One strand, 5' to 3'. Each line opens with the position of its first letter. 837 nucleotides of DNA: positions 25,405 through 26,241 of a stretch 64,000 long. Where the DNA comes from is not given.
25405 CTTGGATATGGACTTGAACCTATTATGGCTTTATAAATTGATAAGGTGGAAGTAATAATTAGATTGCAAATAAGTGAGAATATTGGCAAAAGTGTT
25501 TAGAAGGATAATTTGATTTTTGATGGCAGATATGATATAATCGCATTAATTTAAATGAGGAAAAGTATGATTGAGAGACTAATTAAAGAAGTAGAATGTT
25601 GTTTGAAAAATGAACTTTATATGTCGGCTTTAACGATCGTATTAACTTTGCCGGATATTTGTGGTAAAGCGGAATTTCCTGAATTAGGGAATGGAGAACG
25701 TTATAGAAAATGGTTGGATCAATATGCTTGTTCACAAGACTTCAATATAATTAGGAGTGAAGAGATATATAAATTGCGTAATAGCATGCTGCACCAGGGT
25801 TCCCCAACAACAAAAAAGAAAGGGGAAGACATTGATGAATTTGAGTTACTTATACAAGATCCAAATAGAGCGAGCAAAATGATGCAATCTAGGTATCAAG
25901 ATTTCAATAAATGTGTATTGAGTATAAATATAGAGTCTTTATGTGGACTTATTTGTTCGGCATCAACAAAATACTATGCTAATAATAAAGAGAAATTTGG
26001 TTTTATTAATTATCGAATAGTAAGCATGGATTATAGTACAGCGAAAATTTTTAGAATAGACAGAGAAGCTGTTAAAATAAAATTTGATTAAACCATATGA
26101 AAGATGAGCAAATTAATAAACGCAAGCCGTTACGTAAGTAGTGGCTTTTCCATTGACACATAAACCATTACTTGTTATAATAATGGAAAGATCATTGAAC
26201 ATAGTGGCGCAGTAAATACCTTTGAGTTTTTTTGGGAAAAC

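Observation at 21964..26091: Low-GC four-gene block (unknown + cyclase-like + PD-(D/E)xK-like + HEPN-like) beside tRNA-Ser: candidate undescribed anti-phage defence locus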

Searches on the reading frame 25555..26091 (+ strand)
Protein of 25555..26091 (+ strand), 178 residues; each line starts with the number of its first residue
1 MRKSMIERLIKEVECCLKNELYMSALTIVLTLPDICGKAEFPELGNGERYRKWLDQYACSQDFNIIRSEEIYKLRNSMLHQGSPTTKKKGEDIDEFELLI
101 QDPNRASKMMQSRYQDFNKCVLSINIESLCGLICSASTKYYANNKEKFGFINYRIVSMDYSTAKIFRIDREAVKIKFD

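Call 4: search_protein_families(library=pfam, proteins=[window:25555-26091:+], max_evalue=1)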
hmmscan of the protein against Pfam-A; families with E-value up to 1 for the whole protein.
window:25555-26091:+ (178 aa): 0 families

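Call 5: search_protein_families(library=padloc, proteins=[window:25555-26091:+], max_evalue=1)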
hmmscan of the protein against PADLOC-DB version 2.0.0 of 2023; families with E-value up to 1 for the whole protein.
window:25555-26091:+ (178 aa): 0 families

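Call 6: search_protein_families(library=ncbifam, proteins=[window:25555-26091:+], max_evalue=1)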
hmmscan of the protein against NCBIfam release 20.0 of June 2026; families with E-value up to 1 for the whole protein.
window:25555-26091:+ (178 aa): 0 families

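Call 7: search_protein_families(library=phrogs, proteins=[window:25555-26091:+], max_evalue=1)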
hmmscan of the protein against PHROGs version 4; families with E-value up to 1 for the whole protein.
window:25555-26091:+ (178 aa): 4 families
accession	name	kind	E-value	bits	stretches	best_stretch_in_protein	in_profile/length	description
phrog_18591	-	unknown function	8.9e-30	104.6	1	5-166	2-166/168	-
phrog_12390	-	unknown function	0.014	16.3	1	50-84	59-92/176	-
phrog_9585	-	unknown function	0.21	13.4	1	48-90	36-78/93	-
phrog_20402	-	unknown function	0.33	11.5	1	132-164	44-76/153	-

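Call 17: search_solved_structures(query=window:25555-26091:+, max_evalue=10)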
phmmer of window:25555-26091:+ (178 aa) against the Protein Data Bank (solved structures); distinct sequences matched with E-value up to 10: 4.
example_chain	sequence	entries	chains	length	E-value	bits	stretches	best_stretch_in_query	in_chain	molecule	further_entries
6xj1_A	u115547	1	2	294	0.17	14.8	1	62-128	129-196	Cell division control protein 15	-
8exw_A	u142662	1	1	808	0.43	13.5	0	37-110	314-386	Isoform K of Myosin heavy chain, muscle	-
7z4w_1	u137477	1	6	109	0.85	12.5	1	32-76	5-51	Head completion protein gp16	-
9l9p_B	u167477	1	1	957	1.4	11.8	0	69-123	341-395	Tape measure protein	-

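Call 35: search_protein_families(library=pfam, proteins=[L007:8485-9132:+, L007:5358-6890:+, L007:4324-5361:+], max_evalue=0.1)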
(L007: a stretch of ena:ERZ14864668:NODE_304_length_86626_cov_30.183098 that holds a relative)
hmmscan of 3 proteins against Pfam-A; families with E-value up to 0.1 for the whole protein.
L007:8485-9132:+ (215 aa): 2 families
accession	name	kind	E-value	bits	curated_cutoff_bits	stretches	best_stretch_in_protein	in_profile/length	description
PF25432.1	FF_PRPF40A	-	0.034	14.4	27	0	176-207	29-60/60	PRPF40A-like, FF domain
PF19025.5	DUF5751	-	0.065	13.5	27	1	45-87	67-107/116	Family of unknown function (DUF5751)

L007:5358-6890:+ (510 aa): 4 families
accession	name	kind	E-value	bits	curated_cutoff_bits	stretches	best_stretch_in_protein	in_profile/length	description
PF00009.33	GTP_EFTU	-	1.5e-06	28.4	26.5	1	3-219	4-187/188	Elongation factor Tu GTP binding domain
PF01926.29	MMR_HSR1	-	5.5e-05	23.7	21.9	1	64-132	23-100/113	50S ribosome-binding GTPase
PF23887.1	Phage_Gene47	-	0.0013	18.7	27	1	446-478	12-43/65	Phage L5 gene 47-like protein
PF00910.28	RNA_helicase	-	0.007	17.3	21.5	1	5-65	1-63/105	RNA helicase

L007:4324-5361:+ (345 aa): 5 families
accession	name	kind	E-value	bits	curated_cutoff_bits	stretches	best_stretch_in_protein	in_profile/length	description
PF00132.30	Hexapep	-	7e-12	45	27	2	187-222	1-36/36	Bacterial transferase hexapeptide (six repeats)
PF25084.1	LbH_EIF2B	-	2.6e-05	24.6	54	1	188-236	45-91/105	EIF2B subunit epsilon LbH domain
PF21711.3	DCTN5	-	0.00066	19.8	40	0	197-222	99-124/182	Dynactin subunit 5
PF25247.1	LbH_GLGC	-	0.00087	19.7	27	1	144-224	22-103/135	GLGC left-handed parallel beta-helix domain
PF14602.12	Hexapep_2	-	0.012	15.7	27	1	190-221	4-33/34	Hexapeptide repeat of succinyl-transferase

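Call 36: search_dna_similar(query=window:25555-26091:+, collection=phages, mode=protein, max_evalue=0.001, max_rows=20)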
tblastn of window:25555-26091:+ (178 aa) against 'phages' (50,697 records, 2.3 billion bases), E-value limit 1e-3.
Records with a match: 11; places in all: 11; records where one place covers at least 80% of the query: 4.
Best place of each record, by identity: <60% 11.
By first word of the organism name: Acinetobacter 3; Erysipelothrix 2; Bacteriophage 2; Gordonia 2; Escherichia 2.
By host as written in the record: - 4; Erysipelothrix rhusiopathiae 2; Gordonia terrae 3612 2; Escherichia coli MG1655 2; Actinebacter nosocomialis 1.
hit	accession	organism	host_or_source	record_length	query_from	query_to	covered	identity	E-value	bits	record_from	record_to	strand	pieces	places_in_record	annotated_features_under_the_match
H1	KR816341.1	Erysipelothrix phage SE-1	Erysipelothrix rhusiopathiae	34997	2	162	90%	29.2%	1e-10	65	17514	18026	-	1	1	hypothetical protein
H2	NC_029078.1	Erysipelothrix phage SE-1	Erysipelothrix rhusiopathiae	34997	2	162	90%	29.2%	1e-10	65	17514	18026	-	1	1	hypothetical protein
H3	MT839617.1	Bacteriophage sp.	human fecal samples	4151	10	158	84%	27.4%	6e-7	54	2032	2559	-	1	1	record has no annotation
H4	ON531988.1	Acinetobacter phage TCUAN1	Actinebacter nosocomialis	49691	1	148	83%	25.6%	6e-4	45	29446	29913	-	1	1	hypothetical protein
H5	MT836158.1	Bacteriophage sp.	human fecal samples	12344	71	172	57%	33.1%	1e-6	53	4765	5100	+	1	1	record has no annotation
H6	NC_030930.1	Gordonia phage Bowser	Gordonia terrae 3612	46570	6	146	79%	23.2%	2e-7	55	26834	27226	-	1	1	32: hypothetical protein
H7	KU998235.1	Gordonia phage Bowser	Gordonia terrae 3612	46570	6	146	79%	23.2%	2e-7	55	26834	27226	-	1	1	32: hypothetical protein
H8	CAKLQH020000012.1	Acinetobacter phage MD-2021a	not known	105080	13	123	62%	26.7%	4e-5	49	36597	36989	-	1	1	Uncharacterised protein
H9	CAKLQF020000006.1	Acinetobacter phage MD-2021a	not known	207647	13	123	62%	26.7%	4e-5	49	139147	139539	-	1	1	Uncharacterised protein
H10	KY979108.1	Escherichia phage ECP1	Escherichia coli MG1655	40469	6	82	43%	31.3%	2e-7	56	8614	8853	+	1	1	none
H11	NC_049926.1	Escherichia phage ECP1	Escherichia coli MG1655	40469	6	82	43%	31.3%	2e-7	56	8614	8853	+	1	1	none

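Call 39: get_annotated_region(hit=H2, flank=5000)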
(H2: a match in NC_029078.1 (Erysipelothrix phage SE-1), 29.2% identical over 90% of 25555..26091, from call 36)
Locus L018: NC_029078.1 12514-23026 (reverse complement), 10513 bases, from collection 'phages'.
description: Erysipelothrix phage SE-1, complete genome.
organism: Erysipelothrix phage SE-1 (NCBI taxid 1675317)
taxonomy: Viruses; Duplodnaviria; Heunggongvirae; Uroviricota; Caudoviricetes
host: Erysipelothrix rhusiopathiae; source: -; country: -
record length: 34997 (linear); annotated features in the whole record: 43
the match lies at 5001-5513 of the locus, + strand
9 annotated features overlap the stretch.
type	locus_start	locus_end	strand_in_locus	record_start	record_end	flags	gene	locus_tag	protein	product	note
CDS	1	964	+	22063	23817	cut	-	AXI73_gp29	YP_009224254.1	minor head protein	-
CDS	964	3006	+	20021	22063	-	-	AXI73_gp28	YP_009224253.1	tail protein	-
CDS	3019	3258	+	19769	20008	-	-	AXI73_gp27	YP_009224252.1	hypothetical protein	-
CDS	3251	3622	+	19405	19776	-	-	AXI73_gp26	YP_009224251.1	holin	-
CDS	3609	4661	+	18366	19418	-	-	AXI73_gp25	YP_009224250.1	CHAP domain-containing protein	-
CDS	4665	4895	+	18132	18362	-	-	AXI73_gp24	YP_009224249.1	hypothetical protein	-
CDS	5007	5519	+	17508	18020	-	-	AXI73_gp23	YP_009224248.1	hypothetical protein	-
CDS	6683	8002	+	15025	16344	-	-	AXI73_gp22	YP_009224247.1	hypothetical protein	-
CDS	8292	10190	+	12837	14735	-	-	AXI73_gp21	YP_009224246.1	DNA binding protein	-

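Call 40: get_annotated_region(hit=H6, flank=5000)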
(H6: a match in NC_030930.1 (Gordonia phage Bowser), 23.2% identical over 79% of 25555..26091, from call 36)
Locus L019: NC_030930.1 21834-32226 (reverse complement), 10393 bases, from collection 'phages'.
description: Gordonia phage Bowser, complete genome.
organism: Gordonia phage Bowser (NCBI taxid 1838063)
taxonomy: Viruses; Duplodnaviria; Heunggongvirae; Uroviricota; Caudoviricetes; Bowservirus; Bowservirus bowser
host: Gordonia terrae 3612; source: soil; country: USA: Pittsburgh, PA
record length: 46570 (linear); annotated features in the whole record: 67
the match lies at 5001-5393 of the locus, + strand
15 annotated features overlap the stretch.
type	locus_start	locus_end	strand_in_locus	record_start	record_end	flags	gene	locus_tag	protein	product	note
CDS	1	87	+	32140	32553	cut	40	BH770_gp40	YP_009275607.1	transcriptional repressor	-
CDS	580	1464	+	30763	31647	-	39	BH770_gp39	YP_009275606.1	tyrosine integrase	integrase (Y-Int)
CDS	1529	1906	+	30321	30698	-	38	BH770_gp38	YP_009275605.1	hypothetical protein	-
CDS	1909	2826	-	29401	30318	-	37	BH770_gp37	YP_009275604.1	tyrosine-type recombinase/integrase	integrase (Y-Int)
CDS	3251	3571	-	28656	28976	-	36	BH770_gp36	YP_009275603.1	hypothetical protein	-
CDS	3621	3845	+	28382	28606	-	35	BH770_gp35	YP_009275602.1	hypothetical protein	-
CDS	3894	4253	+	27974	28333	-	34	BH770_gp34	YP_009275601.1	hypothetical protein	-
CDS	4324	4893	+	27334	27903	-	33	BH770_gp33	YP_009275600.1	hypothetical protein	-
CDS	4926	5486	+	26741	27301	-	32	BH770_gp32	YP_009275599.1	hypothetical protein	-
CDS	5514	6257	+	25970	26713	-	31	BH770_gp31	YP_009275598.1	lipase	-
CDS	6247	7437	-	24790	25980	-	30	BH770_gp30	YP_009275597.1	lysophospholipase L1-like esterase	-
CDS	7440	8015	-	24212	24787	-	29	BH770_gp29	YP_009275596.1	tail protein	-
CDS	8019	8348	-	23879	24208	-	28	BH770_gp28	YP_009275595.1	hypothetical protein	-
CDS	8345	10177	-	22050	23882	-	27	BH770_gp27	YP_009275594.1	minor tail protein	-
CDS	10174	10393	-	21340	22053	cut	26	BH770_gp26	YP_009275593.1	lysin B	-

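Call 41: get_annotated_region(hit=H4, flank=5000)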
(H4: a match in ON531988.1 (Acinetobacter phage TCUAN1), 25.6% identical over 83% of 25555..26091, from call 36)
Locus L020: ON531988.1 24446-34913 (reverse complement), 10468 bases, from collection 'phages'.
description: Acinetobacter phage TCUAN1, partial genome.
organism: Acinetobacter phage TCUAN1 (NCBI taxid 2951243)
taxonomy: Viruses; Duplodnaviria; Heunggongvirae; Uroviricota; Caudoviricetes
host: Actinebacter nosocomialis; source: sewage; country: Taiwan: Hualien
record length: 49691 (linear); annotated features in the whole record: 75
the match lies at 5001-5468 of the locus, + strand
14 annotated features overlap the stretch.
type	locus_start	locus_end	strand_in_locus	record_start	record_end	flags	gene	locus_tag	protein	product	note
CDS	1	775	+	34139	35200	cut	-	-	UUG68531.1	hypothetical protein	-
CDS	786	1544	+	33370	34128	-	-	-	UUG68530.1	recombination protein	Phage recombination protein Bet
CDS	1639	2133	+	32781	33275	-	-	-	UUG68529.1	hypothetical protein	-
CDS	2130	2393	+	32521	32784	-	-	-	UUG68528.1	hypothetical protein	-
CDS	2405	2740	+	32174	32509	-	-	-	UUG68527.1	hypothetical protein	-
CDS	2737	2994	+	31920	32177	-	-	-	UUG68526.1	hypothetical protein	-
CDS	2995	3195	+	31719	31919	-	-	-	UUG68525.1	prophage regulatory protein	-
CDS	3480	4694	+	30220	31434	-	-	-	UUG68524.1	integrase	-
CDS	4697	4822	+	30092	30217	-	-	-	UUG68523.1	hypothetical protein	-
CDS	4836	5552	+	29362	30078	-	-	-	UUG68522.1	hypothetical protein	-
CDS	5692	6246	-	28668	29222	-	-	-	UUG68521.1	endolysin/autolysin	-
CDS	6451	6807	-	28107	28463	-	-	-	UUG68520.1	hypothetical protein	-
CDS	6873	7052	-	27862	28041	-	-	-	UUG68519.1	hypothetical protein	-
CDS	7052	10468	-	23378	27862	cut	-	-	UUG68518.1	main tail protein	-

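Call 63: search_protein_representatives(protein=window:25555-26091:+)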
Query: 178 residues. Proteins with E-value up to 0.001 (for the whole library): 1322; up to 1e-10: 303; up to 1e-30: 2. The best 150 are listed.
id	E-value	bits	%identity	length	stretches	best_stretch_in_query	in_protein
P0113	3.3e-64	231.9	65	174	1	5-176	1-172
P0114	2.7e-32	128.1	61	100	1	78-176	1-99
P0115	5.5e-30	120.6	42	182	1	5-167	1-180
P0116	7.2e-30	120.2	43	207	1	5-170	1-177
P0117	9.3e-30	119.8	38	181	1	5-175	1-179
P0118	1.0e-28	116.5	45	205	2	5-58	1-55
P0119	1.3e-28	116.1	40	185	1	5-165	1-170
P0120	9.3e-28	113.3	44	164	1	5-158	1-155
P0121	1.7e-27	112.5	43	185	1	5-166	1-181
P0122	2.1e-27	112.2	43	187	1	5-175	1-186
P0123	2.3e-27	112.1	42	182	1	5-157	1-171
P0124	9.7e-27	110.0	44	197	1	5-174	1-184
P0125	1.5e-26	109.4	43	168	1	5-156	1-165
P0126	1.6e-26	109.3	43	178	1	5-166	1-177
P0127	2.6e-26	108.6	44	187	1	5-168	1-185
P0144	3.1e-24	101.9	35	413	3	3-159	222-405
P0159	6.3e-22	94.4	42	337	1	5-151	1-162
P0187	3.0e-19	85.6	36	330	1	5-164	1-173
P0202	5.0e-18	81.7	36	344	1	5-159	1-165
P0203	5.7e-18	81.5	41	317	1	19-158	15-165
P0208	1.0e-17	80.6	38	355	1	5-167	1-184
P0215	1.9e-17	79.8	39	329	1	6-159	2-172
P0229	1.7e-16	76.7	37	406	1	2-160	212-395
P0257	4.0e-15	72.2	37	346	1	5-149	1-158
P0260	5.2e-15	71.8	37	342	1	6-148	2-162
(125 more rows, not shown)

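Call 64: search_protein_families(library=pfam, proteins=[P0144, P0229, P0208, P0257, P0202, P0260, P0159, P0187, P0215, P0203], max_evalue=0.01)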
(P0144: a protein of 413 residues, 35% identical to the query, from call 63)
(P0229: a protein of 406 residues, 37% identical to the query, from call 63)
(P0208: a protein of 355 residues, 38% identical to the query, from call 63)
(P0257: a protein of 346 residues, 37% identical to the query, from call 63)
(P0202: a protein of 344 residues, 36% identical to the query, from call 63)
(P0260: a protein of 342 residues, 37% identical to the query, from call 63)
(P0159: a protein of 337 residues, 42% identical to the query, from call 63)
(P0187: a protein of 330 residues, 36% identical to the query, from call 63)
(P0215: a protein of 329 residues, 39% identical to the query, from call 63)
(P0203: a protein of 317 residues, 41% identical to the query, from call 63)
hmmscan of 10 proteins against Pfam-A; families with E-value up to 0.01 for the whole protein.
P0144 (413 aa): 0 families

P0229 (406 aa): 0 families

P0208 (355 aa): 0 families

P0257 (346 aa): 0 families

P0202 (344 aa): 0 families

P0260 (342 aa): 0 families

P0159 (337 aa): 0 families

P0187 (330 aa): 0 families

P0215 (329 aa): 1 family
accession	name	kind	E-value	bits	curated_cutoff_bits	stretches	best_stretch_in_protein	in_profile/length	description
PF18149.6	Helicase_PWI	-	0.0085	16.8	23.1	0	272-315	21-66/111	N-terminal helicase PWI domain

P0203 (317 aa): 0 families

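Call 66: search_solved_structures(query=A4, max_evalue=10, show_alignments=2)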
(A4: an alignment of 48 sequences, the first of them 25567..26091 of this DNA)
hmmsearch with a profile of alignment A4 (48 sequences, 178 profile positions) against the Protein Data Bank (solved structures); distinct sequences matched with E-value up to 10: 1.
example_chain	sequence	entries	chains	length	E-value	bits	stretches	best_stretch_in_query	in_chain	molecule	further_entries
6yle_C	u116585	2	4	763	0.75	12.8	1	62-113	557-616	Pre-rRNA-processing protein RIX1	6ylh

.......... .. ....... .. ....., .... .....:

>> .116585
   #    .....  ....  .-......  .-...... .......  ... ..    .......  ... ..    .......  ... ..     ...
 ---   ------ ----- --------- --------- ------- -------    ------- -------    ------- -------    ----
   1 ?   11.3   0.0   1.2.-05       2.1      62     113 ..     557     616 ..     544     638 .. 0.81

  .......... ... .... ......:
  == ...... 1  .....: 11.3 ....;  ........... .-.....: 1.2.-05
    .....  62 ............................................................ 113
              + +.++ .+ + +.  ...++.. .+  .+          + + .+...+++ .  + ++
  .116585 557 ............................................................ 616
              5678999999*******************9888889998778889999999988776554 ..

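Call 67: search_protein_families(library=pfam, alignment_id=A4, max_evalue=0.1)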
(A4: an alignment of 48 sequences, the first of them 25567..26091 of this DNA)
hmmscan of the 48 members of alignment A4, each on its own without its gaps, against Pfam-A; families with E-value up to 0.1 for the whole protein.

A. member 1, window:25567-26091:+ (174 aa): 0 families

B. families by the number of members that match (of 48 scanned): 11 families
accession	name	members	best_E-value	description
PF18739.6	HEPN_Apea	2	0.026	Apea-like HEPN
PF19666.4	DUF6169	2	0.026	Family of unknown function (DUF6169)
PF22156.1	Thiaminase_I-like_N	1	0.013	Thiaminase I-like, N-terminal domain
PF00376.29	MerR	1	0.016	MerR family regulatory protein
PF17816.7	PDZ_4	1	0.023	PDZ domain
PF09612.15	HtrL_YibB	1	0.036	Bacterial protein of unknown function (HtrL_YibB)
PF14305.11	ATPgrasp_TupA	1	0.036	TupA-like ATPgrasp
PF17620.7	ORF45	1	0.043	Family of unknown function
PF01420.25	Methylase_S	1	0.064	Type I restriction modification DNA specificity domain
PF01361.26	Tautomerase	1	0.084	Tautomerase enzyme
PF23309.1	DUF7083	1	0.088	Domain of unknown function (DUF7083)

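Call 83: search_protein_families(library=pfam, proteins=[L025:9032-9682:+, L025:9703-10575:+, L025:5492-6223:-, L026:2773-4239:+, L026:4269-5222:-, L027:5698-7701:+, L027:973-2424:+, L028:5719-6621:+, L028:9096-9923:-, L029:5416-6480:-], max_evalue=0.001)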
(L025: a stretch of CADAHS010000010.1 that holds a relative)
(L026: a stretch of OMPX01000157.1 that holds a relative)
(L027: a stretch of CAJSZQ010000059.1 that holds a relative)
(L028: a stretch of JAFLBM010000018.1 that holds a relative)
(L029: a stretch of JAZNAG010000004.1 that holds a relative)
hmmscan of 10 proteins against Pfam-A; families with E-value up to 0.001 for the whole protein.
L025:9032-9682:+ (216 aa): 1 family
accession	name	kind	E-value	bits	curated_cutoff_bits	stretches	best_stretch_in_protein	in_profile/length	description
PF10137.14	CAP12-PCTIR_TIR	-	5.5e-38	130.1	24.7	1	70-191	1-119/119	CAP12/Pycsar effector protein, TIR domain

L025:9703-10575:+ (290 aa): 1 family
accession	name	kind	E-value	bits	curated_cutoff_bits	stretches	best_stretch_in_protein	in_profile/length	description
PF20016.6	ThsA_Macro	-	3.3e-42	144.7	25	1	85-277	1-182/183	Thoeris protein ThsA, Macro domain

L025:5492-6223:- (243 aa): 2 families
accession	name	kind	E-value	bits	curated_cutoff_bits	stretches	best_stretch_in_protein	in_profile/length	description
PF04397.21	LytTR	-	1.1e-14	54.9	22.6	1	144-234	5-96/98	LytTr DNA-binding domain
PF00072.30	Response_reg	-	1.1e-11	45.3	30.2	1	6-93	3-84/111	Response regulator receiver domain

L026:2773-4239:+ (488 aa): 2 families
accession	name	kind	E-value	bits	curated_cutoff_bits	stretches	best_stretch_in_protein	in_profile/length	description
PF13286.11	HD_assoc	-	5e-16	59.5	22.2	2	464-484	70-90/91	Phosphohydrolase-associated domain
PF01966.28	HD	-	1.5e-11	45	22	1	74-124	1-49/116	HD domain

L026:4269-5222:- (317 aa): 4 families
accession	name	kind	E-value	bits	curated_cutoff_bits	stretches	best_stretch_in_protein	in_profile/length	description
PF00589.27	Phage_integrase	-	2.7e-41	141.7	27.1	1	147-298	19-170/172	Phage integrase family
PF02899.23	Phage_int_SAM_1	-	1.8e-08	35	22.3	1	23-94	1-80/83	Phage integrase, N-terminal SAM-like domain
PF13495.12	Phage_int_SAM_4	-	2.7e-06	28.1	27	1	23-98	2-83/85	Phage integrase, N-terminal SAM-like domain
PF13102.12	Phage_int_SAM_5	-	0.00027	21.7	22.3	1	23-106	3-95/98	Phage integrase SAM-like domain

L027:5698-7701:+ (667 aa): 6 families
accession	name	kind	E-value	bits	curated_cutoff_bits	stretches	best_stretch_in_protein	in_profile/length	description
PF01653.23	DNA_ligase_aden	-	3.7e-45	154.9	27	1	64-304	2-252/253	NAD-dependent DNA ligase adenylation domain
PF03120.22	DNA_ligase_OB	-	3.6e-19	68.9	32.9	1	308-378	1-71/79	NAD-dependent DNA ligase OB-fold domain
PF00533.33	BRCT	-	1.9e-13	50.9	21.3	1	591-666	2-78/78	BRCA1 C Terminus (BRCT) domain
PF12738.14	PTCB-BRCT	-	1.9e-05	25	22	1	611-658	13-60/63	twin BRCT domain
PF22745.1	Nlig-Ia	-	0.00015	22.8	27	1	18-46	19-47/92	DNA ligase-like, N-terminal NAD+-binding domain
PF12826.13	HHH_2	-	0.00043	20.8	27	0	503-565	3-62/64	Helix-hairpin-helix motif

L027:973-2424:+ (483 aa): 3 families
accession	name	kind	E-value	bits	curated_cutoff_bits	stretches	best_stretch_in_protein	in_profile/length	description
PF04326.19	SLFN_AlbA_2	-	7.7e-17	62.4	25.3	1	15-124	1-112/118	Schlafen, AlbA_2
PF21247.3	Fic-like_C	-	2.5e-11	43.7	27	1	426-480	6-61/64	Filamentation induced by cAMP protein Fic-like, C-terminal domain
PF13749.12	HATPase_c_4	-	1.7e-05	25.1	26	1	334-382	36-85/89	Putative ATP-dependent DNA helicase recG C-terminal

L028:5719-6621:+ (300 aa): 2 families
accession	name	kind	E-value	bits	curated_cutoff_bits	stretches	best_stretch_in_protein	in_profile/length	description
PF18818.7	MPTase-PolyVal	-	5.7e-35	120.6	27.5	1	160-275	13-124/126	Zincin-like metallopeptidase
PF08401.16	ArdcN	-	1.6e-30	106.3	22.6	1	12-121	2-123/123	N-terminal domain of anti-restriction factor ArdC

L028:9096-9923:- (275 aa): 0 families

L029:5416-6480:- (354 aa): 0 families
